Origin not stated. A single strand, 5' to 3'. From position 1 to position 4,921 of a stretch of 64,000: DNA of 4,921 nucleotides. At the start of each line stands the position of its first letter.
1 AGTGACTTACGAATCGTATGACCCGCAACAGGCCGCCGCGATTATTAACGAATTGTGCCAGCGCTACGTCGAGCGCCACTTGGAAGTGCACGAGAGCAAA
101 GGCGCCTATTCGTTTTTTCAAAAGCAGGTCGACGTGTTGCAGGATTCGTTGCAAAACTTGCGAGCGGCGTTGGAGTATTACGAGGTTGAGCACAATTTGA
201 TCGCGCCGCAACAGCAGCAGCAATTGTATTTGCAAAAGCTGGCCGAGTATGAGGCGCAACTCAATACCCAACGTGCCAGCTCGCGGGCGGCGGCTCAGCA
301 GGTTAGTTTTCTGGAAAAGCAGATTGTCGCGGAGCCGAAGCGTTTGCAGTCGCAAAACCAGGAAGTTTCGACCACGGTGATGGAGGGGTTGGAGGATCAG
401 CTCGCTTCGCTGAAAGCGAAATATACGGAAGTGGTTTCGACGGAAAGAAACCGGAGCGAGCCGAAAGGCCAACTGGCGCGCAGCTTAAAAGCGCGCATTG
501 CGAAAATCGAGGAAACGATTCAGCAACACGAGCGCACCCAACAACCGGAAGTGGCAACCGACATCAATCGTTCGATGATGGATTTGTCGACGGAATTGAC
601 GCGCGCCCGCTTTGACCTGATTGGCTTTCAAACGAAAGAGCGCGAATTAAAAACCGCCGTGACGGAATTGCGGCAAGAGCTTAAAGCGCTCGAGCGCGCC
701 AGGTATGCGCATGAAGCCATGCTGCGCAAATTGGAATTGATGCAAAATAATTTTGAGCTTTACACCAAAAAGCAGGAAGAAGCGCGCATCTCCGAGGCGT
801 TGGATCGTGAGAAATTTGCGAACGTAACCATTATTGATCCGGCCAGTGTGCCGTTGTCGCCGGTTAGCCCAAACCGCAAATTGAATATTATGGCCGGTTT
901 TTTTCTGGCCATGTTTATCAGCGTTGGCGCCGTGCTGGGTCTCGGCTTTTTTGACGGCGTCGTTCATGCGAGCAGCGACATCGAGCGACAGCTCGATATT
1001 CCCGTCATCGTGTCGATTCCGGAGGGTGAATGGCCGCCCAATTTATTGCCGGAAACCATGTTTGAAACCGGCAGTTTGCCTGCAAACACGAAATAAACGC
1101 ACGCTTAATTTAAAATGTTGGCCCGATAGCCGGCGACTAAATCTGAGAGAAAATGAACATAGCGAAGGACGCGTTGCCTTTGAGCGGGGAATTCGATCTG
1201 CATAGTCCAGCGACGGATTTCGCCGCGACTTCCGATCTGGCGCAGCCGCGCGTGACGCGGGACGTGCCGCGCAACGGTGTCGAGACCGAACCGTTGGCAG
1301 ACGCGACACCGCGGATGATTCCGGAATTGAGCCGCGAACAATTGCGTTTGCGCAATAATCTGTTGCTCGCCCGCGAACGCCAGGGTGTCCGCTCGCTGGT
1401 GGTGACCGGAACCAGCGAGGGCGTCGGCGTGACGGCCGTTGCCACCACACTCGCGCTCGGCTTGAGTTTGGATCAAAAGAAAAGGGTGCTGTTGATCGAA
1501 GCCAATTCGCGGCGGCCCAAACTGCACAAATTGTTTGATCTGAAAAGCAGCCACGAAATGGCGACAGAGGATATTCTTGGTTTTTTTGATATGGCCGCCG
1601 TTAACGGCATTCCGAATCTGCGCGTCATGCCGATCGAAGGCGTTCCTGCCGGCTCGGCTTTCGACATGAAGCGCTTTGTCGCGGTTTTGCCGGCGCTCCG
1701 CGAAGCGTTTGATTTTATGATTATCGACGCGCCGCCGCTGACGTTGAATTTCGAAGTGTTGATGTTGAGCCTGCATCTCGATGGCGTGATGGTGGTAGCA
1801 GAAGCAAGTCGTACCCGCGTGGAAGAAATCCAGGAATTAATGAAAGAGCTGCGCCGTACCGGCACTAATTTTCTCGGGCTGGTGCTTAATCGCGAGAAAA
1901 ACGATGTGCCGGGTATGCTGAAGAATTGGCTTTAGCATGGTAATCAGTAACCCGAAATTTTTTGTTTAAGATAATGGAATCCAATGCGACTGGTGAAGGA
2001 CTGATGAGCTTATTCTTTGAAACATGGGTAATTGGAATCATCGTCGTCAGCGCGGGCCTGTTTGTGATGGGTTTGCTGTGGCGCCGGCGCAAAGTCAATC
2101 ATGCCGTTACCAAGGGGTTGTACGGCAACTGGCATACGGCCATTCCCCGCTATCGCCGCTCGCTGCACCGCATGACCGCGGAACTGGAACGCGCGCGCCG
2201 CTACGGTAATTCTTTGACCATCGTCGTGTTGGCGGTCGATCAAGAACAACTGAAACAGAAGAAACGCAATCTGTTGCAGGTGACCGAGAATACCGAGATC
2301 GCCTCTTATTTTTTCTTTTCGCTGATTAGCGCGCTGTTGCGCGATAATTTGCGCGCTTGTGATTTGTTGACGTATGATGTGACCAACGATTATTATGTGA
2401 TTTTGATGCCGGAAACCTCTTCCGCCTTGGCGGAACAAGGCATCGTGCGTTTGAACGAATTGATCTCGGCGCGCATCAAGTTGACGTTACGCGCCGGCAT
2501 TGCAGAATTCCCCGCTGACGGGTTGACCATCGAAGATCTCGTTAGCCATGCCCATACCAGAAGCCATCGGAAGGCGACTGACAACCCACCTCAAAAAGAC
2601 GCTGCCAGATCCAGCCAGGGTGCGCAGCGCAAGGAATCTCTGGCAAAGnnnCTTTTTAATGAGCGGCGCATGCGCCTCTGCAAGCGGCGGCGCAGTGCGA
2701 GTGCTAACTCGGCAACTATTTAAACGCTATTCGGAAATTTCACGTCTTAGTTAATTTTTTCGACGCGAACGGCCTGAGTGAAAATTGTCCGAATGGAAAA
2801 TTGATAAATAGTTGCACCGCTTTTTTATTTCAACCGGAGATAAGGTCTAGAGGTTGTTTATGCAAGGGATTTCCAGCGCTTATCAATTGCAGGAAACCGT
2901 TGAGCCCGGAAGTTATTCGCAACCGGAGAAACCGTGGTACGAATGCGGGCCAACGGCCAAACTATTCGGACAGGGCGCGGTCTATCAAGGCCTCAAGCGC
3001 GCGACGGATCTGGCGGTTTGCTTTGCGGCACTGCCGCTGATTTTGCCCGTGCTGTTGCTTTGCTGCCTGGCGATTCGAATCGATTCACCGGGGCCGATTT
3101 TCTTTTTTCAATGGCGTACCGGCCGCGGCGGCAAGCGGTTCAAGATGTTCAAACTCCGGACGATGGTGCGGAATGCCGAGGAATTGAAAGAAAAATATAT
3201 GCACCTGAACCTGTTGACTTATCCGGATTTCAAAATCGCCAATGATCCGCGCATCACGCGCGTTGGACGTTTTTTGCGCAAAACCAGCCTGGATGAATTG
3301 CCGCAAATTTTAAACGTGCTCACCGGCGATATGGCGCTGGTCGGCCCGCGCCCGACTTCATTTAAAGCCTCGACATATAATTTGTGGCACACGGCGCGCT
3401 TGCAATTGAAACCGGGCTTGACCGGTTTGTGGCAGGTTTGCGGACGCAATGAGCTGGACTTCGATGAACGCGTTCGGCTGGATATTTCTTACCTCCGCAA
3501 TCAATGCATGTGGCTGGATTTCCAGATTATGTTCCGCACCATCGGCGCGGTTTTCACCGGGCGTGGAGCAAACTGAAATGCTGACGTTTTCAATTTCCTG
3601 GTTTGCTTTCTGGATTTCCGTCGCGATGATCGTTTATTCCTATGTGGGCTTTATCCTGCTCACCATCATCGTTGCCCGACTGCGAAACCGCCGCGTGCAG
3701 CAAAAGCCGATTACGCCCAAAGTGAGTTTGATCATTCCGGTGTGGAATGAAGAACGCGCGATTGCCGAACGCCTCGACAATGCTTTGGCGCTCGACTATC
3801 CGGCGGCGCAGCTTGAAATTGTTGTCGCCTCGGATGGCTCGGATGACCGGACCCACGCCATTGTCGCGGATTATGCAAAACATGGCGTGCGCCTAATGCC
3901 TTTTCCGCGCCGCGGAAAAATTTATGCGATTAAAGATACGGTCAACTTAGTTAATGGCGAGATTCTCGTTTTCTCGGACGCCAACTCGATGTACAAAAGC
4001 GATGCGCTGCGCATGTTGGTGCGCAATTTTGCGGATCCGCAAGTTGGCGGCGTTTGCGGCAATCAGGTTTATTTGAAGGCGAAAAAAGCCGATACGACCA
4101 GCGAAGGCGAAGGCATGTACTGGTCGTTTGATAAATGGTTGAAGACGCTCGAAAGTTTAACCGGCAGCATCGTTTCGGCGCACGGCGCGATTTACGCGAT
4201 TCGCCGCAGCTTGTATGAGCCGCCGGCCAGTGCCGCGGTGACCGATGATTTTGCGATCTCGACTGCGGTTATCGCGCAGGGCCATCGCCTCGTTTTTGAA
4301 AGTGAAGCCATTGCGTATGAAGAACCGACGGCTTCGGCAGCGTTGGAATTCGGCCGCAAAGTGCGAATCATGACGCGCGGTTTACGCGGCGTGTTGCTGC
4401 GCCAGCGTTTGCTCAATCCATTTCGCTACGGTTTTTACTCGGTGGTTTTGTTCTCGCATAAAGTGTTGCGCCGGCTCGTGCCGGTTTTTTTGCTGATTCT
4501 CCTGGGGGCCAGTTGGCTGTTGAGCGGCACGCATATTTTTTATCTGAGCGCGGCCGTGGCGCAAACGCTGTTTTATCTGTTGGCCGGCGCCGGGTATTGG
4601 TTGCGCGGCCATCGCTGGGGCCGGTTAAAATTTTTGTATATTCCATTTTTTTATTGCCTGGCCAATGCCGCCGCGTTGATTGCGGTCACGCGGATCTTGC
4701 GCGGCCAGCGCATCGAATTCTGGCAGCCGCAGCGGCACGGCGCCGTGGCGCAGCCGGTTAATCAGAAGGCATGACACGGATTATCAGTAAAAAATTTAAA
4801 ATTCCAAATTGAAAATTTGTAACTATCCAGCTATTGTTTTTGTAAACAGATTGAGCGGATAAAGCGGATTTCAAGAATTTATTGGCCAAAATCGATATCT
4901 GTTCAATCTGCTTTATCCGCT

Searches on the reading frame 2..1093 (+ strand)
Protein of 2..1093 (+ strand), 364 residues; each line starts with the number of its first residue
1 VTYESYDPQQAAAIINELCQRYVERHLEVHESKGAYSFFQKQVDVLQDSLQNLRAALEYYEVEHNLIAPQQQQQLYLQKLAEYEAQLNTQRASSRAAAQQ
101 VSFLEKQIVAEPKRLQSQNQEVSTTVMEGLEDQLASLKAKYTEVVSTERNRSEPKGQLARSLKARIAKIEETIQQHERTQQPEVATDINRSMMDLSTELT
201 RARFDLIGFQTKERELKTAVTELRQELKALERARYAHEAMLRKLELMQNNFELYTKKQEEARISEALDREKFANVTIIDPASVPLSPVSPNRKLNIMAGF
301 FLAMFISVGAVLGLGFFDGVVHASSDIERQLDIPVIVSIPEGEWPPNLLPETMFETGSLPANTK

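Call 24: search_protein_families(library=pfam, proteins=[window:2-1093:+], max_evalue=10)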
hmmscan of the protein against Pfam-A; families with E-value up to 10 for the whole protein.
window:2-1093:+ (364 aa): 7 families
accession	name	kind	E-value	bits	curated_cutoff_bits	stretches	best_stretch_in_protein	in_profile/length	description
PF13807.11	GNVR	-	1.3e-09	38.3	27.7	1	247-312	13-78/82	G-rich domain on putative tyrosine kinase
PF19903.4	DUF6376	-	0.0042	17.8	27.3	1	157-201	31-75/116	Family of unknown function (DUF6376)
PF19793.4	DUF6277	-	0.11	13.2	32.8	1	115-200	18-100/117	Family of unknown function (DUF6277)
PF10473.14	CENP-F_leu_zip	-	0.14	12.7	34.5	1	158-250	29-119/140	Leucine-rich repeats of kinetochore protein Cenp-F/LEK1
PF08614.16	ATG16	-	0.77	10.3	33.7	1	167-260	39-144/200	Autophagy protein 16 (ATG16)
PF07888.16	CALCOCO1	-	1.6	8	36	1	30-259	62-254/496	Calcium binding and coiled-coil domain (CALCOCO1) like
PF19380.4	DUF5955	-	9.6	7.1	27.1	1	213-245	8-40/88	Family of unknown function (DUF5955)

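Call 78: search_protein_families(library=ncbifam, proteins=[window:2-1093:+], max_evalue=0.0001)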
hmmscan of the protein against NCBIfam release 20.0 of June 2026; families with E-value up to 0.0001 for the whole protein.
window:2-1093:+ (364 aa): 7 families
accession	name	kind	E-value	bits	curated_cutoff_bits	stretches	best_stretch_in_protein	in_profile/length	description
TIGR03007.1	pepcterm_ChnLen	equivalog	3.7e-38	131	278.85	1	2-341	127-462/498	XrtA system polysaccharide chain length determinant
TIGR03017.1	EpsF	equivalog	3.4e-25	88.7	422.75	1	2-339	137-443/444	chain length determinant protein EpsF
TIGR01005.1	eps_transp_fam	subfamily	7.5e-14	50.9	411.7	1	2-337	160-475/754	exopolysaccharide transport protein family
NF007350.0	PRK09841.1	equivalog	3.6e-11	41.9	1248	1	255-344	390-475/726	tyrosine-protein kinase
TIGR01006.1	polys_exp_MPA1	subfamily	1.5e-09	37.6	296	1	271-341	153-223/226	CspC family polysaccharide chain length determinant protein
NF008568.0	PRK11519.1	equivalog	1.5e-09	36.7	1068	1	212-344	347-475/720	tyrosine-protein kinase Wzc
TIGR02168.1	SMC_prok_B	equivalog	6.5e-05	20.9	567.35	1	14-257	254-509/1181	chromosome segregation protein SMC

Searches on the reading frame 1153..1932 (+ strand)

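Call 24: search_protein_families(library=pfam, proteins=[window:1153-1932:+], max_evalue=10)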
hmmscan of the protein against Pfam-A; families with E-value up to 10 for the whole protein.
window:1153-1932:+ (260 aa): 8 families
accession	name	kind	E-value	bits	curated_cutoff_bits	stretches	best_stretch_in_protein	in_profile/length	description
PF10609.15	ParA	-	1.2e-06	28.6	27.1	2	185-247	111-174/246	NUBPL iron-transfer P-loop NTPase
PF13614.12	AAA_31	-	7.7e-06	26.4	27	1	87-235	9-166/177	AAA domain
PF01656.29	CbiA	-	4e-05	24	25.4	1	82-248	1-113/125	CobQ/CobB/MinD/ParA nucleotide binding domain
PF06564.18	CBP_BcsQ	-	0.0014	18.7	21.3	1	81-199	3-129/234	Cellulose biosynthesis protein BcsQ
PF13500.12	AAA_26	-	0.0039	17.5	27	1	80-105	1-26/198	AAA domain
PF25199.1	nSTAND_NTPase5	-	0.0095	16.2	34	1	49-125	12-86/145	Novel STAND NTPase 5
PF02374.21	ArsA_ATPase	-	0.11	12.1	24.3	1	82-133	4-52/305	Anion-transporting ATPase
PF09140.17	MipZ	-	0.12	12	20.7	1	83-194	4-108/262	ATPase MipZ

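Call 78: search_protein_families(library=ncbifam, proteins=[window:1153-1932:+], max_evalue=0.0001)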
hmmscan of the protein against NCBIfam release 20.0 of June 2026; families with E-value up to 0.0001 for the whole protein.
window:1153-1932:+ (260 aa): 9 families
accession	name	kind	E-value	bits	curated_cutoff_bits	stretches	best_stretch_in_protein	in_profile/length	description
TIGR01007.1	eps_fam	subfamily_domain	5e-21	75.2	108.05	1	66-251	6-193/204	polysaccharide biosynthesis tyrosine autokinase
TIGR03018.1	pepcterm_TyrKin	hypoth_equivalog_domain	2.2e-19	69.6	230.65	1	75-246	31-207/207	XrtA-associated tyrosine autokinase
TIGR03029.1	EpsG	equivalog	1.7e-17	63.5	313.8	1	62-246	85-273/274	chain length determinant protein tyrosine kinase EpsG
NF007350.0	PRK09841.1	equivalog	5.2e-13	48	1248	1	66-246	518-701/726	tyrosine-protein kinase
NF008568.0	PRK11519.1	equivalog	6.3e-11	41.2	1068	1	66-246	513-696/720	tyrosine-protein kinase Wzc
TIGR01005.1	eps_transp_fam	subfamily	7.8e-08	31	411.7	1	27-248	499-718/754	exopolysaccharide transport protein family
TIGR01969.1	minD_arch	subfamily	8.6e-07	28.4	201.75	1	84-254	5-176/251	cell division ATPase MinD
NF041136.1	MrpORP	equivalog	9.9e-07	28.3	450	0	82-161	8-81/365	iron-sulfur cluster carrier protein MrpORP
TIGR01968.1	minD_bact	equivalog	8.6e-05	22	212.9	0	82-250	4-175/261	septum site-determining protein MinD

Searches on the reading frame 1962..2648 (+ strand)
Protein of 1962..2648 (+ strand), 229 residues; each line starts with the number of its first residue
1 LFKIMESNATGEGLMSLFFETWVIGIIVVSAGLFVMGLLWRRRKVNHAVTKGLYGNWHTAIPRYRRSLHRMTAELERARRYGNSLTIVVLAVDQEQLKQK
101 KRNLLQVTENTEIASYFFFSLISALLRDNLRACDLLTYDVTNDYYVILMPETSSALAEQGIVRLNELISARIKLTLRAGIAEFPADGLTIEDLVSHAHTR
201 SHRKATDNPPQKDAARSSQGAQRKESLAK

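Call 24: search_protein_families(library=pfam, proteins=[window:1962-2648:+], max_evalue=10)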
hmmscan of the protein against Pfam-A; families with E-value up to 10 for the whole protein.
window:1962-2648:+ (229 aa): 2 families
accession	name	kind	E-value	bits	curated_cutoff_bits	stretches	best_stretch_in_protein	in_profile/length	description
PF00990.26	GGDEF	-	0.0024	18.1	23.8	1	118-200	58-150/161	Diguanylate cyclase, GGDEF domain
PF02449.21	Glyco_hydro_42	-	0.11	12.2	21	1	49-100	93-142/376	Beta-galactosidase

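Call 78: search_protein_families(library=ncbifam, proteins=[window:1962-2648:+], max_evalue=0.0001)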
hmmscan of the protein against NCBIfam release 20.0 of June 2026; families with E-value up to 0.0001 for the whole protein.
window:1962-2648:+ (229 aa): 1 family
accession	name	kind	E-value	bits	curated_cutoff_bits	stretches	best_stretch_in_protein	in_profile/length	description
NF038266.1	diguan_SiaD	equivalog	3.1e-05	23.5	290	0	58-197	99-237/252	biofilm regulation diguanylate cyclase SiaD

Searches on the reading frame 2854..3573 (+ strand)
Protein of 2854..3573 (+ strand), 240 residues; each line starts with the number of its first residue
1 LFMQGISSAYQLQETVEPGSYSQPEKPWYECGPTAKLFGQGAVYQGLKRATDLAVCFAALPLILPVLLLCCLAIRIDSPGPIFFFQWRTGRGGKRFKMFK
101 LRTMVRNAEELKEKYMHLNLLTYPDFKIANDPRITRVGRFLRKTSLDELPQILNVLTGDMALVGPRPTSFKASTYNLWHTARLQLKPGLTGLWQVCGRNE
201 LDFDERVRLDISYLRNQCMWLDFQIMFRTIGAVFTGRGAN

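Call 24: search_protein_families(library=pfam, proteins=[window:2854-3573:+], max_evalue=10)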
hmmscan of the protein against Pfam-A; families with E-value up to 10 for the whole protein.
window:2854-3573:+ (240 aa): 1 family
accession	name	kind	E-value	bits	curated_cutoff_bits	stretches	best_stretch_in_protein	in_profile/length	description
PF02397.22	Bac_transf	-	1.7e-63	213.9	27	1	48-234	1-178/179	Bacterial sugar transferase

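Call 78: search_protein_families(library=ncbifam, proteins=[window:2854-3573:+], max_evalue=0.0001)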
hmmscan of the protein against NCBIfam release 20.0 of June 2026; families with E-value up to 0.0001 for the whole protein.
window:2854-3573:+ (240 aa): 10 families
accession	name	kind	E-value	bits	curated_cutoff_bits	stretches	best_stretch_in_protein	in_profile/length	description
TIGR03025.1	EPS_sugtrans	subfamily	2.2e-79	267.8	295.55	1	45-239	255-444/445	exopolysaccharide biosynthesis polyprenyl glycosylphosphotransferase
TIGR03022.1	WbaP_sugtrans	subfamily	1.1e-72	245.7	403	1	46-239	257-455/456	undecaprenyl-phosphate galactose phosphotransferase WbaP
TIGR03023.1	WcaJ_sugtrans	equivalog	2.7e-67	228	410.75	1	45-239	260-452/453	undecaprenyl-phosphate glucose phosphotransferase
NF041877.1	EPS_EpsZ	equivalog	4.1e-64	216.9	800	1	46-239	264-458/459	exopolysaccharide biosynthesis polyisoprenyl-phosphate hexose-1-phosphate transferase EpsZ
NF052601.1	undeca_RfbP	equivalog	7.7e-61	205.5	330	1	43-234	40-236/244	undecaprenyl-phosphate galactose phosphotransferase family protein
TIGR03013.1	EpsB_2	subfamily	2.5e-45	155.4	393.35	1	38-239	245-442/443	TIGR03013 family XrtA/PEP-CTERM system glycosyltransferase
NF011751.0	PRK15204.1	equivalog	1.8e-44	152.2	907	1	47-239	279-475/476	undecaprenyl-phosphate galactose phosphotransferase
NF050817.1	PolSacchBiosHfsE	equivalog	3.2e-41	141.5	750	1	47-235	271-461/467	polysaccharide biosynthesis protein HfsE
NF007518.0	PRK10124.1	equivalog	9.1e-39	133.5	684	1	43-237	269-461/464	undecaprenyl-phosphate glucose phosphotransferase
NF045514.1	glycotran_HepC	equivalog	1.3e-28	99.8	140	1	25-170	92-214/220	heterocyst development glycosyltransferase HepC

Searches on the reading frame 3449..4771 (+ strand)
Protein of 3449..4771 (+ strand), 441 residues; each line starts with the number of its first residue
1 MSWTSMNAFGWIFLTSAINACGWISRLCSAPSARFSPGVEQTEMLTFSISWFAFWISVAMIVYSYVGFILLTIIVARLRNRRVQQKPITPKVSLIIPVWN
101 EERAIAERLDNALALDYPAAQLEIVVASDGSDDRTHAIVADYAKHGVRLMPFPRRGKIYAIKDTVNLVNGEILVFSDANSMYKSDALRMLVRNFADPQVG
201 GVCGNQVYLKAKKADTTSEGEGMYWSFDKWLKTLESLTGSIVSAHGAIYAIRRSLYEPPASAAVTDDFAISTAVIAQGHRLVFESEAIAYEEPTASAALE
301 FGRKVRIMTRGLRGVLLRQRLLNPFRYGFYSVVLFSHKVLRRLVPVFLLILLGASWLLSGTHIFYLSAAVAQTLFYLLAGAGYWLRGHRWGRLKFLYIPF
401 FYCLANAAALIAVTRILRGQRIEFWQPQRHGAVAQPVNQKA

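Call 4: search_protein_families(library=pfam, proteins=[window:3449-4771:+], max_evalue=0.001)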
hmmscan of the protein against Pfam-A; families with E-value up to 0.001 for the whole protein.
window:3449-4771:+ (441 aa): 4 families
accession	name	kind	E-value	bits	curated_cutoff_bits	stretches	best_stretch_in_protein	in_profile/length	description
PF00535.33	Glycos_transf_2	-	1.6e-22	80.7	23.3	1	93-256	1-164/168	Glycosyl transferase family 2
PF13641.12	Glyco_tranf_2_3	-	1.8e-21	77.7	27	1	90-306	1-222/230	Glycosyltransferase like family 2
PF13506.12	Glyco_transf_21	-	7.4e-10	39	21.7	1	156-292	17-155/174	Glycosyl transferase family 21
PF13632.12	Glyco_trans_2_3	-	3.1e-08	34.1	27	1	176-379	5-193/198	Glycosyl transferase family group 2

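Call 78: search_protein_families(library=ncbifam, proteins=[window:3449-4771:+], max_evalue=0.0001)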
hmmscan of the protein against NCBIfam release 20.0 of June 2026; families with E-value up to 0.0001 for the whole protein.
window:3449-4771:+ (441 aa): 16 families
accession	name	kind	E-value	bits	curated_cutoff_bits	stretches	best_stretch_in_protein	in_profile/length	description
TIGR03937.1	PgaC_IcaA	equivalog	1.3e-22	80.3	422.3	1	56-290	8-249/407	poly-beta-1,6-N-acetyl-D-glucosamine synthase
TIGR03965.1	mycofact_glyco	equivalog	1.4e-15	57.2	280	1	75-211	59-196/467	mycofactocin biosynthesis glycosyltransferase MftF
TIGR03111.1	glyc2_xrt_Gpos1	hypoth_equivalog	1.2e-12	47.4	363.95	1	46-205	8-168/439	TIGR03111 family XrtG-associated glycosyltransferase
TIGR03472.1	HpnI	equivalog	3.6e-10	39.2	310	1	56-288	7-249/373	bacteriohopanetetrol glucosamine biosynthesis glycosyltransferase HpnI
TIGR04242.1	nodulat_NodC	equivalog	3.7e-10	39.3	550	1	62-218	20-180/395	chitooligosaccharide synthase NodC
TIGR03469.1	HpnB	hypoth_equivalog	6.9e-09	35.2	379.25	1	72-195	26-161/386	hopene-associated glycosyltransferase HpnB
NF041865.1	EpsU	equivalog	8.2e-09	34.9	700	1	58-168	7-117/394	exopolysaccharide biosynthesis GT2 family glycosyltransferase EpsU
TIGR04283.1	glyco_like_mftF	equivalog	2.8e-08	33.6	182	1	92-197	1-100/221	TIGR04283 family arsenosugar biosynthesis glycosyltransferase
NF007482.0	PRK10073.1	equivalog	7.5e-08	31.7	423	1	88-190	4-106/334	glycosyltransferase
TIGR04182.1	glyco_TIGR04182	equivalog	3.2e-07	30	325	1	92-208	2-111/293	S-layer glycoprotein N-glycosyltransferase AglJ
NF038299.1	EPS_HpsN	equivalog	4.9e-07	29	425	1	90-218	1-130/317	hormogonium polysaccharide biosynthesis glycosyltransferase HpsN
NF041875.1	EPS_EpsD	equivalog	1.6e-06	27.7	370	1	92-187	1-97/325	exopolysaccharide biosynthesis glycosyltransferase EpsD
TIGR03030.1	CelA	equivalog_domain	3.9e-06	25.2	699.1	1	59-137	96-180/714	UDP-forming cellulose synthase catalytic subunit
NF047588.1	GlcsyltransPgfSStrep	equivalog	3.4e-05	23.2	500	1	91-194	2-110/308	glycosyltransferase PgfS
NF041391.1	DPhHxTase_Halo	equivalog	4.5e-05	22.5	375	1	99-209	4-107/213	dolichyl-phosphate hexose transferase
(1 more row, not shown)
